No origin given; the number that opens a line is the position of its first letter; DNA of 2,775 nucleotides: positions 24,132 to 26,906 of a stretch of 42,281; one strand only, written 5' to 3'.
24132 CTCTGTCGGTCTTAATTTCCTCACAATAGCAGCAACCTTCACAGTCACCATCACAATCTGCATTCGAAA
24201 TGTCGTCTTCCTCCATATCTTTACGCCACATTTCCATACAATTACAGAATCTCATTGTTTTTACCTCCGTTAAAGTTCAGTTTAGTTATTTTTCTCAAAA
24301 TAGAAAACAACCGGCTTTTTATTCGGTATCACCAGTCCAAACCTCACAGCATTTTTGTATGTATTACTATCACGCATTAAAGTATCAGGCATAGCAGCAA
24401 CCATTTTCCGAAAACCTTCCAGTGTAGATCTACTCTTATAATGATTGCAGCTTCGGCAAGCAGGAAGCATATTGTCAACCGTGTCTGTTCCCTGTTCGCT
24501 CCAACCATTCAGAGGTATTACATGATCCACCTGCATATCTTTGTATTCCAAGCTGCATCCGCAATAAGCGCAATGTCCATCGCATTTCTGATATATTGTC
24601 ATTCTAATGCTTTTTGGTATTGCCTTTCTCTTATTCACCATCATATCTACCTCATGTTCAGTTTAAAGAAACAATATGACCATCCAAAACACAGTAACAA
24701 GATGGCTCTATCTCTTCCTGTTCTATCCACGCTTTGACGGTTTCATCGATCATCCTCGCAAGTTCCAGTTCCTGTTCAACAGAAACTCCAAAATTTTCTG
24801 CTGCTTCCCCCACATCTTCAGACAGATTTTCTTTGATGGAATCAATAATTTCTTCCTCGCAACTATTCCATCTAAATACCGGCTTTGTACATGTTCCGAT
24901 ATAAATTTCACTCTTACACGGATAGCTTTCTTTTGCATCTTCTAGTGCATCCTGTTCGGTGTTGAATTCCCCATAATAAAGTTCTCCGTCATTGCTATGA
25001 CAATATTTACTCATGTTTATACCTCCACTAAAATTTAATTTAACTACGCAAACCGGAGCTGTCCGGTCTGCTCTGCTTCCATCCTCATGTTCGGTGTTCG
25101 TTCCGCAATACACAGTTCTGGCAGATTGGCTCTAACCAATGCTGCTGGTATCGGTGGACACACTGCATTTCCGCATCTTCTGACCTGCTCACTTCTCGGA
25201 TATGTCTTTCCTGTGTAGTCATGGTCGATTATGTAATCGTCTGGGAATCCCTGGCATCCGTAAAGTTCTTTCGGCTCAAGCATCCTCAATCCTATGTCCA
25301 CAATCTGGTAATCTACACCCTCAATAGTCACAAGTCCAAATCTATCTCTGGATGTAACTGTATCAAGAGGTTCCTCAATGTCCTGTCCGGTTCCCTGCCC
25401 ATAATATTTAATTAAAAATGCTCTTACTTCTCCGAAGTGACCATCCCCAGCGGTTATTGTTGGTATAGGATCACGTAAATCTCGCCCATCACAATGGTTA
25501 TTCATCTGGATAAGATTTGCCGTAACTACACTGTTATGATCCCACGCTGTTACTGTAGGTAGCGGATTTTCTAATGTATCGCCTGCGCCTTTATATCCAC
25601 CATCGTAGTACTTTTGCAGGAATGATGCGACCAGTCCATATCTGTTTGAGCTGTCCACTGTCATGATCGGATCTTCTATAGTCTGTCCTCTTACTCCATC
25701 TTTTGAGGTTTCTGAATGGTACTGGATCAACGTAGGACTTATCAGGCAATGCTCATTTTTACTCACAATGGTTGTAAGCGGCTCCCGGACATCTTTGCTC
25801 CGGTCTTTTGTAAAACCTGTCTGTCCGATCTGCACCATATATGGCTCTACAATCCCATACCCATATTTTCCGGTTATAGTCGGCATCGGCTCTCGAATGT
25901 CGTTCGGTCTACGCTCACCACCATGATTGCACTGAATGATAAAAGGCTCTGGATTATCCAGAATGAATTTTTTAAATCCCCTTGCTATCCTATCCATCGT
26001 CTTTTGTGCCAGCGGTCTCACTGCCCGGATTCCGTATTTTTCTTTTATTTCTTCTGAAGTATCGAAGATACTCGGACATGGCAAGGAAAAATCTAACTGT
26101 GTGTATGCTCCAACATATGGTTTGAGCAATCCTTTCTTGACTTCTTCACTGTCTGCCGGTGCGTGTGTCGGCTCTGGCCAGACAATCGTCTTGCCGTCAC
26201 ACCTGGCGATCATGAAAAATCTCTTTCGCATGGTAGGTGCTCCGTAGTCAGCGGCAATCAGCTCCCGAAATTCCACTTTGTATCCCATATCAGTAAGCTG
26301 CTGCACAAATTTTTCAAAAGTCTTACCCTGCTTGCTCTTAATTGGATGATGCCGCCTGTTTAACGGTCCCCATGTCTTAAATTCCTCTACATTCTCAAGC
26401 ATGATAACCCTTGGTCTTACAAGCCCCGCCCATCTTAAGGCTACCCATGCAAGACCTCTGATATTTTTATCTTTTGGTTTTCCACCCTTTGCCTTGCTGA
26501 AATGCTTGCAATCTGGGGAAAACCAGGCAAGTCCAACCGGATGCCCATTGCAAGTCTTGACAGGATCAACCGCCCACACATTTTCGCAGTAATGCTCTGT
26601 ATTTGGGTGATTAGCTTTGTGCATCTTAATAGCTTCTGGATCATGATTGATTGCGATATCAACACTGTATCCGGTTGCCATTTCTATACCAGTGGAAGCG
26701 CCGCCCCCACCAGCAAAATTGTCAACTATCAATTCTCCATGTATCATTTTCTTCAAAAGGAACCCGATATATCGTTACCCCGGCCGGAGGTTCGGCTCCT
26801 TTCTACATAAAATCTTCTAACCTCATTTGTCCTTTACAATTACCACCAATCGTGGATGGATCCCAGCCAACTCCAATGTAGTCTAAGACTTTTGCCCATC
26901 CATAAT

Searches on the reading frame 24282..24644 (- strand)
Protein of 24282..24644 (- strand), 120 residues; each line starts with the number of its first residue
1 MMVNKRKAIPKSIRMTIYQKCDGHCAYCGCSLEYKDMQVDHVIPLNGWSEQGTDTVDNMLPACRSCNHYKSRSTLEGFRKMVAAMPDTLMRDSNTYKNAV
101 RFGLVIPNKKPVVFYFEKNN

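Call 11: search_protein_families(library=pfam, max_evalue=0.01, proteins=[window:24282-24644:-])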
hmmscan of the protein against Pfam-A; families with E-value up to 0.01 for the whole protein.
window:24282-24644:- (120 aa): 3 families
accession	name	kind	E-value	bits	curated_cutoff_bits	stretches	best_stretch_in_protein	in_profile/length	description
PF01844.29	HNH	-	2.8e-10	40.6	21.4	1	25-71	1-45/47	HNH endonuclease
PF14279.12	HNH_5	-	7.1e-07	29.5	27.5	1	25-81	1-54/56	HNH endonuclease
PF13395.12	HNH_4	-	0.00012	22.4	22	1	25-74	1-52/54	HNH endonuclease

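Call 12: search_protein_families(library=phrogs, max_evalue=0.01, proteins=[window:24282-24644:-])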
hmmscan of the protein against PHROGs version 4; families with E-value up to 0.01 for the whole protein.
window:24282-24644:- (120 aa): 35 families (the best 25 are shown)
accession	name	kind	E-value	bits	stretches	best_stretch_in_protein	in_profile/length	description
phrog_2118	-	DNA, RNA and nucleotide metabolism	1.3e-39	137.5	1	4-119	158-270/301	HNH endonuclease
phrog_1035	-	DNA, RNA and nucleotide metabolism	5.6e-14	53.6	1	18-94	155-234/271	endonuclease VII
phrog_2214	-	DNA, RNA and nucleotide metabolism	5.1e-12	46.6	1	6-85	177-251/429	HNH endonuclease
phrog_6050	-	DNA, RNA and nucleotide metabolism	2.5e-11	44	1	5-85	294-374/402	HNH endonuclease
phrog_144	-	DNA, RNA and nucleotide metabolism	3.4e-10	40.8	1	11-96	73-156/175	HNH endonuclease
phrog_589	-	DNA, RNA and nucleotide metabolism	3.5e-10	40.9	1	8-73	77-141/179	HNH endonuclease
phrog_16726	-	DNA, RNA and nucleotide metabolism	5e-10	40.6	1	10-78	81-148/308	HNH endonuclease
phrog_338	-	DNA, RNA and nucleotide metabolism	5.4e-10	40.2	1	14-76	202-265/340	HNH endonuclease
phrog_5718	-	DNA, RNA and nucleotide metabolism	6.3e-10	39.6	1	5-85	111-188/394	HNH endonuclease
phrog_14314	-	DNA, RNA and nucleotide metabolism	1.1e-09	40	1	8-77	2-68/252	HNH endonuclease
phrog_333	-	DNA, RNA and nucleotide metabolism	2.5e-09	38.4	1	9-74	21-82/138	HNH endonuclease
phrog_8660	-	DNA, RNA and nucleotide metabolism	3e-09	38.2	1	4-75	106-182/196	HNH endonuclease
phrog_16986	-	unknown function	1.2e-08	35.9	1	5-75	3-70/248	-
phrog_2914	-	DNA, RNA and nucleotide metabolism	9.6e-08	33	1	16-70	89-135/190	endonuclease VII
phrog_1271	-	DNA, RNA and nucleotide metabolism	7e-07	29.9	1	17-80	261-325/361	HNH endonuclease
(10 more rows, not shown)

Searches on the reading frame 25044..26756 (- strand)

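Call 90: search_protein_families(library=pfam, max_evalue=0.001, proteins=[window:25044-26756:-])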
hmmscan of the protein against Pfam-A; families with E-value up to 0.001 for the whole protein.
window:25044-26756:- (570 aa): 1 family
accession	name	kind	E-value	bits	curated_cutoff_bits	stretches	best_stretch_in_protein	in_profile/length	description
PF00145.23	DNA_methylase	-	8.3e-27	94.9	22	2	11-196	4-169/324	C-5 cytosine-specific DNA methylase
